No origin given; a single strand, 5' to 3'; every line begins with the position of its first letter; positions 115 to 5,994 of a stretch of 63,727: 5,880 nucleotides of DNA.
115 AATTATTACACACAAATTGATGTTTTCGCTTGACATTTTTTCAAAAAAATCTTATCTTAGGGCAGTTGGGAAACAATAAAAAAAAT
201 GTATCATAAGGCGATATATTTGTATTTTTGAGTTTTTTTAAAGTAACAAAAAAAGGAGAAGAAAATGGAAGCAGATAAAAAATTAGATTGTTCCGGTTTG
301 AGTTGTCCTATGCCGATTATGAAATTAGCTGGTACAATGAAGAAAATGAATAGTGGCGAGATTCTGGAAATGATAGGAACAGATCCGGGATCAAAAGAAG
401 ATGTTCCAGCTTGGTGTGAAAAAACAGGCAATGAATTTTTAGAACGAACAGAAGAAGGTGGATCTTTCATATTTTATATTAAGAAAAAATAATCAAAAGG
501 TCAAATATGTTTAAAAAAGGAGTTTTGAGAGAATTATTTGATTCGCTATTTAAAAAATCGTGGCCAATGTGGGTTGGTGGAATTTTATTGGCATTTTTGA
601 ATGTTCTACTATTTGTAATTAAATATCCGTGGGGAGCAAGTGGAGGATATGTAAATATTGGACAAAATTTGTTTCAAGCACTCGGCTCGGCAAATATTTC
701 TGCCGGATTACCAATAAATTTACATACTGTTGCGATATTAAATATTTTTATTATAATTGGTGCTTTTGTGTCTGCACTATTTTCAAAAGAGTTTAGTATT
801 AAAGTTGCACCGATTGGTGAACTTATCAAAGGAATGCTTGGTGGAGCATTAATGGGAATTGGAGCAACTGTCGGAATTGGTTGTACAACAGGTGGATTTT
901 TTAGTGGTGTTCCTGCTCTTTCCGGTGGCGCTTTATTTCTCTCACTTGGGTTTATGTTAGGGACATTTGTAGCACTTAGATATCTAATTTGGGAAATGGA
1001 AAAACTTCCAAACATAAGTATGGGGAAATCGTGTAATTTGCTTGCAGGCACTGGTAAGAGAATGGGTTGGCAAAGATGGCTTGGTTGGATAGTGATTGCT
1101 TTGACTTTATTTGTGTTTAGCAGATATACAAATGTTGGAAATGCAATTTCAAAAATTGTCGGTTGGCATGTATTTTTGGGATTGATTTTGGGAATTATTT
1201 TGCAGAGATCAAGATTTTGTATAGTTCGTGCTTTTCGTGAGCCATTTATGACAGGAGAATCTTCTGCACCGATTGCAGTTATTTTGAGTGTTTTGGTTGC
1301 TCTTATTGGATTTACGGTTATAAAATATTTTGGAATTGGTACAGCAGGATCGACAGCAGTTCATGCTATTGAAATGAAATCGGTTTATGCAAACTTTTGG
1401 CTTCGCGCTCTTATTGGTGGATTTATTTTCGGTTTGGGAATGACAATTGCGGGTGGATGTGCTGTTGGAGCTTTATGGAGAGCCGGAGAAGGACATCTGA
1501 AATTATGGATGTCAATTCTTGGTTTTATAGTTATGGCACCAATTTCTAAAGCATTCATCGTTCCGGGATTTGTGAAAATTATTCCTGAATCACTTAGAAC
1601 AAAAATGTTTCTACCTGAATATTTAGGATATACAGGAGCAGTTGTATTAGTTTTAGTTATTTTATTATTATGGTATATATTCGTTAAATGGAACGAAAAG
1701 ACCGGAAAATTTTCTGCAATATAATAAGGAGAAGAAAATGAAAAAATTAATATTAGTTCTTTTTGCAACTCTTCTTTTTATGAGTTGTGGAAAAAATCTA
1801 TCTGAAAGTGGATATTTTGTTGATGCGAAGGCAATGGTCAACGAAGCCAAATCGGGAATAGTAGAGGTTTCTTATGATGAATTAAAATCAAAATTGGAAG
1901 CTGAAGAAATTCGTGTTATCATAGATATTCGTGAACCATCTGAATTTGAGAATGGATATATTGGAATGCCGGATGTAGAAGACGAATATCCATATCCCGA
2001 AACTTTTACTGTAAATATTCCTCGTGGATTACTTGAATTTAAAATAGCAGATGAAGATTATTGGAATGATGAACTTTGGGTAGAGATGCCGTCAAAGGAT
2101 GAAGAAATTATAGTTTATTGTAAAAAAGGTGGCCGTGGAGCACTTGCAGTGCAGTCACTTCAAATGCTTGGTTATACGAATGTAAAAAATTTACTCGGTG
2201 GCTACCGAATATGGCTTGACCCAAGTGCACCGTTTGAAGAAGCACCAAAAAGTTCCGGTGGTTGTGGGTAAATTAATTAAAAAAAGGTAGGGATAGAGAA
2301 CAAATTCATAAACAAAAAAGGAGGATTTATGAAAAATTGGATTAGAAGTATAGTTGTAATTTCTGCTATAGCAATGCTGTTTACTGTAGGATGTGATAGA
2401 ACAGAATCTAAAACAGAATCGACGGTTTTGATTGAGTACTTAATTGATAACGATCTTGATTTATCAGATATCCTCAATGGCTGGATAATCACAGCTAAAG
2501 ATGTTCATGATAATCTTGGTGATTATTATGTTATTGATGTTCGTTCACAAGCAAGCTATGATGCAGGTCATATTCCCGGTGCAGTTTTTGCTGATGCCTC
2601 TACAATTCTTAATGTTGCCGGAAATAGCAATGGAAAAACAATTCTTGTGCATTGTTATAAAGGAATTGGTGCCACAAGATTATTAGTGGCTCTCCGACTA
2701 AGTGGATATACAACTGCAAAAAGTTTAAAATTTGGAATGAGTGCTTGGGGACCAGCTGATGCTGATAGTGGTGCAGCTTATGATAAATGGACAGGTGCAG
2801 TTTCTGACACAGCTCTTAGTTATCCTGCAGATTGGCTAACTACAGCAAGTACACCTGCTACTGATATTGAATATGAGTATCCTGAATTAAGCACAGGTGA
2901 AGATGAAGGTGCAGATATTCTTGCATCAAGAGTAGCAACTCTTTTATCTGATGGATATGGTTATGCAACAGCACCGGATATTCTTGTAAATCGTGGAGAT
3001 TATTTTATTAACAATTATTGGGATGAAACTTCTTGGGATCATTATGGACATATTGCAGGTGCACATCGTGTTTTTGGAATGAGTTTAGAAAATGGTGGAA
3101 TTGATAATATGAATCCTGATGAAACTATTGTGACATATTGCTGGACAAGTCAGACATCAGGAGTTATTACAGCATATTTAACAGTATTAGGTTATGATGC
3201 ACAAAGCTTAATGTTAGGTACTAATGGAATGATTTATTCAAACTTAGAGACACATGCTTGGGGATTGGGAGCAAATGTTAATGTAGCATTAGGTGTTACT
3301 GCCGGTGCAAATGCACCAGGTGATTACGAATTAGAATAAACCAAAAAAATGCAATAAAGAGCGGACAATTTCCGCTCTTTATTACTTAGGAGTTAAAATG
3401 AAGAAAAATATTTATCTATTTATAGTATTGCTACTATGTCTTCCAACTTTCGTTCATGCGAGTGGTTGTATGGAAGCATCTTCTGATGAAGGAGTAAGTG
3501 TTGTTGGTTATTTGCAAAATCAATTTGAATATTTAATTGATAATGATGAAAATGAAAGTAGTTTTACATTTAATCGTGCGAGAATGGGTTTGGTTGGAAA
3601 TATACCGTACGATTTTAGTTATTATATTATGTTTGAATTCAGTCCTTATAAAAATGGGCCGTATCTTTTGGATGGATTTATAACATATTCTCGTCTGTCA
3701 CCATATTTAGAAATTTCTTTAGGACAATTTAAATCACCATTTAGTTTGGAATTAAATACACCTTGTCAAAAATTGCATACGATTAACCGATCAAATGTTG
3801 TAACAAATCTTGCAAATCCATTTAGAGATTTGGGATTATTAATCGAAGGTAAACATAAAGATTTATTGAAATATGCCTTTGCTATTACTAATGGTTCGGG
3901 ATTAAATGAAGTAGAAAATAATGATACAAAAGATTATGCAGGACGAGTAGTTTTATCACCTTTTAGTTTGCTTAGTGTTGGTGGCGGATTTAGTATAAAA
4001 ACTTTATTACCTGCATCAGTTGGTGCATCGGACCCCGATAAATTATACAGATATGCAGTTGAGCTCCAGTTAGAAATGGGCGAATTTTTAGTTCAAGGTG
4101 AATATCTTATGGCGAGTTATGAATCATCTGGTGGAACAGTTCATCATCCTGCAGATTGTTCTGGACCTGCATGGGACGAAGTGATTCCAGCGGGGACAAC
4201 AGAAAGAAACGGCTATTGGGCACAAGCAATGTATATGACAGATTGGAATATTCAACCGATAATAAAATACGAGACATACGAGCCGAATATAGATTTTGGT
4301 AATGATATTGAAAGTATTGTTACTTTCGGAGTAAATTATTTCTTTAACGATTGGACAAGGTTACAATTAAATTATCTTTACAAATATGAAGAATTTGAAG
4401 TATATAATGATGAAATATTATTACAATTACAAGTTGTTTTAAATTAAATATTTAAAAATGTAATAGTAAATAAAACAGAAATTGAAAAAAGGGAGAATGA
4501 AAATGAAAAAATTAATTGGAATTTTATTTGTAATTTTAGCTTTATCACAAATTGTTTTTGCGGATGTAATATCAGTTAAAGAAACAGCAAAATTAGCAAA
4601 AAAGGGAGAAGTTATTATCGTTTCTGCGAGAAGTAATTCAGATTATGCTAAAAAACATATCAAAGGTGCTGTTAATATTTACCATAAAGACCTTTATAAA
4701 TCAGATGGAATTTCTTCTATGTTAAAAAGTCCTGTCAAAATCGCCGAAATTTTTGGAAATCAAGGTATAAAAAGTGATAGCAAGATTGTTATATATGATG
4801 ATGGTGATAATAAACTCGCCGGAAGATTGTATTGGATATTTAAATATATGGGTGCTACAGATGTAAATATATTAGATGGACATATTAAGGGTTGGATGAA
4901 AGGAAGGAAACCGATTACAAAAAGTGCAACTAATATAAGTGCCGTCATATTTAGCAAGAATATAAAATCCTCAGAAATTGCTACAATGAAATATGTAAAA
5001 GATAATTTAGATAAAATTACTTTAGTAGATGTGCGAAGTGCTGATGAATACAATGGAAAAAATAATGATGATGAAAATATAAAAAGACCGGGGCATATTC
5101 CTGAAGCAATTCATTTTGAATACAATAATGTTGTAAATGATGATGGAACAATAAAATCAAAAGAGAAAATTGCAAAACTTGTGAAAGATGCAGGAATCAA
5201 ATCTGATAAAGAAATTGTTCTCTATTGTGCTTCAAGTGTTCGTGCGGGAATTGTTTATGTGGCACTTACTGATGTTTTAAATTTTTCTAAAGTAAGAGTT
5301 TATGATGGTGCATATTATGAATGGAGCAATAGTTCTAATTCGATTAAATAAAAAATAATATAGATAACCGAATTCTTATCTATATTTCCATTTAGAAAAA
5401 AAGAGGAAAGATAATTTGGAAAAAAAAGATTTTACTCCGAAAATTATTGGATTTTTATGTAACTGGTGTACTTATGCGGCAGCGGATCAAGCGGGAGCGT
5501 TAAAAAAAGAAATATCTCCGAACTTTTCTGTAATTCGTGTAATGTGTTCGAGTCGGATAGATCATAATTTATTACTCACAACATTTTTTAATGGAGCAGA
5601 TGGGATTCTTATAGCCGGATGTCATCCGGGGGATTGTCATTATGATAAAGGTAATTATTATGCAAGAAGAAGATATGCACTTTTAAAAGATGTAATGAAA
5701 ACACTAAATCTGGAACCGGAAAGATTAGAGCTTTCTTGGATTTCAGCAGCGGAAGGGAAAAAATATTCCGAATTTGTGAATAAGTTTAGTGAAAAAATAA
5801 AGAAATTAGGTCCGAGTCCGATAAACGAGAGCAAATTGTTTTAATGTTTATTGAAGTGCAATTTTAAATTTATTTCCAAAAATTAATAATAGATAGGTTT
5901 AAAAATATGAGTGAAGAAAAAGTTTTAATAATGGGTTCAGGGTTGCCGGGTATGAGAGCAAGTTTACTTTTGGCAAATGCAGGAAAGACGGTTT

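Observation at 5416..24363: HdrB-less Hdr/MvhD/Flox-like supercluster: three double-HdrA units, three MvhD copies, two NAD(P)H entry modules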

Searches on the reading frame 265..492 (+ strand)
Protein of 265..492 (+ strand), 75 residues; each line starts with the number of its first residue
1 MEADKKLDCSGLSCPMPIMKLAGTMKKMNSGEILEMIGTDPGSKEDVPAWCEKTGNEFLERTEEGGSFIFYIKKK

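Call 50: search_protein_families(library=pfam, proteins=[window:265-492:+], max_evalue=0.001)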
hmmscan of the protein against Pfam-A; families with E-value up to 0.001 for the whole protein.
window:265-492:+ (75 aa): 1 family
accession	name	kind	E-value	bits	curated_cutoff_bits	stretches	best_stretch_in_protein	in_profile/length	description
PF01206.22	TusA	-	8.6e-28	96.4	28.6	1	5-74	1-70/70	Sulfurtransferase TusA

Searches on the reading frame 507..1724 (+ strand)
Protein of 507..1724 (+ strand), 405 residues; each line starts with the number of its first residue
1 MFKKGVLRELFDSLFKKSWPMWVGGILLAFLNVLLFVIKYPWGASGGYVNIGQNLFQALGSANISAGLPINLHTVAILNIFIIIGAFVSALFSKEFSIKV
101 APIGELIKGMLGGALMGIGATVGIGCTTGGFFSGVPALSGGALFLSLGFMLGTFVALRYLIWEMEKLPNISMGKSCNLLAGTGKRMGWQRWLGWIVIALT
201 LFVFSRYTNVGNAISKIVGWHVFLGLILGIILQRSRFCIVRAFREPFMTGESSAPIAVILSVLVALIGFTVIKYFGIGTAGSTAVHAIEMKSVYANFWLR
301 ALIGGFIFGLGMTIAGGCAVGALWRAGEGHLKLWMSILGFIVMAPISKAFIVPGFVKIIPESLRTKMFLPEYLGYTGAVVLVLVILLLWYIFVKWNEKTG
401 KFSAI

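Call 6: search_protein_families(library=pfam, proteins=[window:507-1724:+], max_evalue=0.00001)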
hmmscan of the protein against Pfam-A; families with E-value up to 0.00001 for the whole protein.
window:507-1724:+ (405 aa): 1 family
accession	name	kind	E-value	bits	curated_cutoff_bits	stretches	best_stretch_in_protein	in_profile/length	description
PF04143.19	Sulf_transp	-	7.8e-49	167.3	27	2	234-398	1-155/310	Sulphur transport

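Call 68: search_protein_families(library=ncbifam, proteins=[window:507-1724:+], max_evalue=1e-15)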
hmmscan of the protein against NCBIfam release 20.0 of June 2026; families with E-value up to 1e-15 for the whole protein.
window:507-1724:+ (405 aa): 3 families
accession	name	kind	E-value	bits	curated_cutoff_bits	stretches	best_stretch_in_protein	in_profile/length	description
NF033796.1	selen_YedE_FdhT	exception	4e-32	111.8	350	1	17-399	5-382/387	selenium metabolism membrane protein YedE/FdhT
NF052577.1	ThSTportTsuASprch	equivalog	4.7e-29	101.8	400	0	222-359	6-132/330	thiosulfate transporter TsuA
NF041049.1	thio_trans_TsuA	exception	1.2e-21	77.1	645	1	223-393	9-168/348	thiosulfate utilization transporter TsuA/YeeE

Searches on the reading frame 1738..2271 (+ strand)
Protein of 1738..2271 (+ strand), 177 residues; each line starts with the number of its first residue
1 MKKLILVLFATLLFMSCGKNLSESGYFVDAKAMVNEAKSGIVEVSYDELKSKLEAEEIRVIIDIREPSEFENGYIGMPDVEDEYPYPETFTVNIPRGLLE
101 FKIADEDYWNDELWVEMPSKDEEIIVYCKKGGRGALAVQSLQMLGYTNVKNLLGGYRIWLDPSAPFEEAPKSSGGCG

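Call 6: search_protein_families(library=pfam, proteins=[window:1738-2271:+], max_evalue=0.00001)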
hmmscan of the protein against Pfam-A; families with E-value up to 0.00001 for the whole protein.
window:1738-2271:+ (177 aa): 1 family
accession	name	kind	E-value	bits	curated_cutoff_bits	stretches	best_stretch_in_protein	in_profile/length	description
PF00581.25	Rhodanese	-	7.8e-16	58.8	22.2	1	46-160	2-100/102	Rhodanese-like domain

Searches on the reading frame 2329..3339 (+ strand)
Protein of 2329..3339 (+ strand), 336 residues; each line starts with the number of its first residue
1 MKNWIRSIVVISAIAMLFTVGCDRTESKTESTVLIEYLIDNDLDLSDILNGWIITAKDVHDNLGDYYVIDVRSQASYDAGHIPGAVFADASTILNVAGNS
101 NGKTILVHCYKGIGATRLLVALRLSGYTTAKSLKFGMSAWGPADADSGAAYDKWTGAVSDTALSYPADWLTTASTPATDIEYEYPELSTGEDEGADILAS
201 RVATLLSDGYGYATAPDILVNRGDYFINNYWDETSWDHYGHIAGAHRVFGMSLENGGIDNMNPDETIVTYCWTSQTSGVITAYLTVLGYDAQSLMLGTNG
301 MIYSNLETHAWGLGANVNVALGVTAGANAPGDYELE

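Call 6: search_protein_families(library=pfam, proteins=[window:2329-3339:+], max_evalue=0.00001)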
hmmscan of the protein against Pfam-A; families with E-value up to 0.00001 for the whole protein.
window:2329-3339:+ (336 aa): 1 family
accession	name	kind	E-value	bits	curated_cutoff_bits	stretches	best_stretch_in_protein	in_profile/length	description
PF00581.25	Rhodanese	-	1.2e-20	74.2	22.2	1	55-140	1-99/102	Rhodanese-like domain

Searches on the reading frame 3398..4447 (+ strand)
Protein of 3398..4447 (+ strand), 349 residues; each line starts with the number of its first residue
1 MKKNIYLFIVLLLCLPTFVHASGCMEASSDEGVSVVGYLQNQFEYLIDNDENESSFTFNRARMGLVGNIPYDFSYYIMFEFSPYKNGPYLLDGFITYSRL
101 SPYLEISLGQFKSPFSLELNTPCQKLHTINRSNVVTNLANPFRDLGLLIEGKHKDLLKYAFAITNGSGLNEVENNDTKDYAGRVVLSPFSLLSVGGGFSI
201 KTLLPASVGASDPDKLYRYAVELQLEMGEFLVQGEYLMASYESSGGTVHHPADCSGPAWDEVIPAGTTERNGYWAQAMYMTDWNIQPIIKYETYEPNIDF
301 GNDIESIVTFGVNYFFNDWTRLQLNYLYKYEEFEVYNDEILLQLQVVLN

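Call 6: search_protein_families(library=pfam, proteins=[window:3398-4447:+], max_evalue=0.00001)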
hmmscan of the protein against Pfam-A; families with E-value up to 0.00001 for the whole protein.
window:3398-4447:+ (349 aa): 1 family
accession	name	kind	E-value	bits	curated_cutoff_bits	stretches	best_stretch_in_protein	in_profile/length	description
PF07396.17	Porin_O_P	-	5e-15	56.1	20.9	1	49-189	20-166/370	Phosphate-selective porin O and P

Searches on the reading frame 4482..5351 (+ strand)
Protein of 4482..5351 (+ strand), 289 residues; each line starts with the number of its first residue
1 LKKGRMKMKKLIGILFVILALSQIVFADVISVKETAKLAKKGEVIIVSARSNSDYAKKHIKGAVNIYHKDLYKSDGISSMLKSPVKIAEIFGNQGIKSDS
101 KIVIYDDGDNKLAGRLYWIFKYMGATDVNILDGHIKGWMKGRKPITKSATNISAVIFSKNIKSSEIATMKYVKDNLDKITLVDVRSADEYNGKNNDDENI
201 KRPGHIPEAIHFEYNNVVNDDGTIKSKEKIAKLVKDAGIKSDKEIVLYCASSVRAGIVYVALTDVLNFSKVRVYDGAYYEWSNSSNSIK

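Call 6: search_protein_families(library=pfam, proteins=[window:4482-5351:+], max_evalue=0.00001)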
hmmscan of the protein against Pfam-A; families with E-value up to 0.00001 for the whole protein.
window:4482-5351:+ (289 aa): 1 family
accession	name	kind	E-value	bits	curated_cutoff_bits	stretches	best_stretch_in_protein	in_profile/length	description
PF00581.25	Rhodanese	-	5.9e-36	123.4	22.2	2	169-283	2-101/102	Rhodanese-like domain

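Call 68: search_protein_families(library=ncbifam, proteins=[window:4482-5351:+], max_evalue=1e-15)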
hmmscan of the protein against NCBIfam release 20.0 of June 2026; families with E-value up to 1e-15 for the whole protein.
window:4482-5351:+ (289 aa): 2 families
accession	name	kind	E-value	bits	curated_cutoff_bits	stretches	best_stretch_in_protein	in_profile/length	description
NF008557.0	PRK11493.1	equivalog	3.3e-35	121.5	250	1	52-283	39-271/281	3-mercaptopyruvate sulfurtransferase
NF040901.1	SeO3_TeO2_ExtH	equivalog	6.2e-16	58.4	200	0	39-284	64-349/430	selenite/tellurite reduction operon rhodanese-like protein ExtH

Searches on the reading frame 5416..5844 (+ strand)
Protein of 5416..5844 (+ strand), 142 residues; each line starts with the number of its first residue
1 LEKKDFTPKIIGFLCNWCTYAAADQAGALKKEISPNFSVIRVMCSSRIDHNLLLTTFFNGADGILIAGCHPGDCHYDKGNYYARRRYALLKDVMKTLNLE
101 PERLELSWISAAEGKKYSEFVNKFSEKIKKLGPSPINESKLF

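Call 4: search_protein_families(library=pfam, proteins=[window:5416-5844:+])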
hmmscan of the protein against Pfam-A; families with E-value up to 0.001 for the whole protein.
window:5416-5844:+ (142 aa): 1 family
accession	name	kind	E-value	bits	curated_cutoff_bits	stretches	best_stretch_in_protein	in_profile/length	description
PF02662.21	FlpD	-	1.4e-49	167.6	22.3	1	10-132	1-123/123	Methyl-viologen-reducing hydrogenase, delta subunit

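Call 7: search_protein_families(library=ncbifam, proteins=[window:5416-5844:+], max_evalue=0.00001)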
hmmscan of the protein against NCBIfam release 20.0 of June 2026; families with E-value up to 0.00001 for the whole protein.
window:5416-5844:+ (142 aa): 3 families
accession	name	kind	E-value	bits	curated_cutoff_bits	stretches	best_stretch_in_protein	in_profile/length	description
NF040770.1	hetero_SS_HdrA2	exception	1.6e-46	158.8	1100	1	2-134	642-774/777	CoB-CoM heterodisulfide reductase HdrA2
NF045873.1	F420_non_VhuD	exception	2e-31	108.8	215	1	8-137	2-131/132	F420-non-reducing hydrogenase iron-sulfur subunit VhuD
NF041891.1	hdrA_Methbact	equivalog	1.8e-11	43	1300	1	2-131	638-761/762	ferredoxin:CoB-CoM heterodisulfide reductase subunit HdrA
